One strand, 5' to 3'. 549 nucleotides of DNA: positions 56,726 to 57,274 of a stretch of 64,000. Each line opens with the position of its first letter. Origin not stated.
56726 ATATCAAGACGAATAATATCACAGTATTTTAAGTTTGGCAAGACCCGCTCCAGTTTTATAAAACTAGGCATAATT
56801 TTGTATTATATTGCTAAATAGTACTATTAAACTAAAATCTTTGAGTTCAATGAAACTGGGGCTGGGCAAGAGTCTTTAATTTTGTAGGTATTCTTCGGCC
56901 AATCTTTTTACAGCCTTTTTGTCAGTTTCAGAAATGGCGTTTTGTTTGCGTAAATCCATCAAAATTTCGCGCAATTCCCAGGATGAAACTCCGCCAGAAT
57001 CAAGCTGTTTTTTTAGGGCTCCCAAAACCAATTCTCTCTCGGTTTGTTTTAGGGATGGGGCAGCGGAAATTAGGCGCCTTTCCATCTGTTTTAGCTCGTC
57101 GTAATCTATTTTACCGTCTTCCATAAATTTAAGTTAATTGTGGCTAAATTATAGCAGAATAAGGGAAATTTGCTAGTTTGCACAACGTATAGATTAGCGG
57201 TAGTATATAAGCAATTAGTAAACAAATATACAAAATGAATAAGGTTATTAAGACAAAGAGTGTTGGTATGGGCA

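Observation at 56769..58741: Shedu-like DUF4263 nuclease plus Zn-ribbon partner, inserted as a small island between rpmE and the rpsB-tsf-pyrH operon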

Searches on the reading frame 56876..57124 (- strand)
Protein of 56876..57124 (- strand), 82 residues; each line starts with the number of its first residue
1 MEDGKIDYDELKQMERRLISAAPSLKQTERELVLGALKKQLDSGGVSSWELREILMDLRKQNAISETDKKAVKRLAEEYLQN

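Call 3: search_protein_families(library=pfam, proteins=[window:56876-57124:-], max_evalue=1)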
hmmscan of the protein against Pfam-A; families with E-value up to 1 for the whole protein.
window:56876-57124:- (82 aa): 4 families
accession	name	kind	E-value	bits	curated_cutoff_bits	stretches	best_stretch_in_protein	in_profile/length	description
PF13405.12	EF-hand_6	-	0.0068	16.5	25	1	3-14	14-25/30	EF-hand domain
PF21100.3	MCM_C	-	0.018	15.3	27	1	40-70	29-59/64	MCM protein C-terminal winged helix-turn-helix domain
PF13202.12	EF-hand_5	-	0.018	14.9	25.9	1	3-14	13-24/25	EF hand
PF00036.39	EF-hand_1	-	0.028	14.4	25.4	1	3-14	14-25/29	EF hand domain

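Call 4: search_protein_families(library=padloc, proteins=[window:56876-57124:-], max_evalue=1)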
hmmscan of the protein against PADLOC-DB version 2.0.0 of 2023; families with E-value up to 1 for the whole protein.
window:56876-57124:- (82 aa): 0 families

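Call 5: search_protein_families(library=ncbifam, proteins=[window:56876-57124:-], max_evalue=1)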
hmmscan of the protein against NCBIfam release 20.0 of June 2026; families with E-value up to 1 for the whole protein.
window:56876-57124:- (82 aa): 1 family
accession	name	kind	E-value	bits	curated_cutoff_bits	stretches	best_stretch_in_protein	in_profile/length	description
NF009118.0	PRK12469.1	subfamily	0.023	13.5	396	1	11-81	159-231/483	RNA polymerase factor sigma-54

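Call 6: search_protein_families(library=phrogs, proteins=[window:56876-57124:-], max_evalue=1)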
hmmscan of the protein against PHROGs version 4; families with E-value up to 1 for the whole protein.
window:56876-57124:- (82 aa): 1 family
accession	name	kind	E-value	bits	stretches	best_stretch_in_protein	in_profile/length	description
phrog_1201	-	unknown function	0.33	11.7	1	54-80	33-57/60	-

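Call 39: find_homologous_proteins(query=window:56876-57124:-, max_evalue=0.001)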
Query window:56876-57124:- (82 aa): 2 proteins with E <= 0.001 among 3 candidates.
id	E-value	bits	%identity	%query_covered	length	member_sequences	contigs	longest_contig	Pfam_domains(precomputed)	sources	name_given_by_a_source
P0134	3.2e-43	162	100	100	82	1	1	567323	-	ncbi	ncbi:MAG: hypothetical protein ABIE68_01515 [bacterium]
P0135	1.2e-18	84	57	96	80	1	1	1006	-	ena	-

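Call 55: find_encoding_contigs(protein=P0135, flank=3000, max_places=2)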
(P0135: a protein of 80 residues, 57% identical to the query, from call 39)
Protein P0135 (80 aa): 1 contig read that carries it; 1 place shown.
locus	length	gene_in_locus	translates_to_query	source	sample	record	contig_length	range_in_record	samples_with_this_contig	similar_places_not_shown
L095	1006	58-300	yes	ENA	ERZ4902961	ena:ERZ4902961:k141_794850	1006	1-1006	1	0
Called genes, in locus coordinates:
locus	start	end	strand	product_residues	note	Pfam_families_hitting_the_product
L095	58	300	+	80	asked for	-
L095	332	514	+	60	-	-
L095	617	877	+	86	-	PF01197:Ribosomal_L31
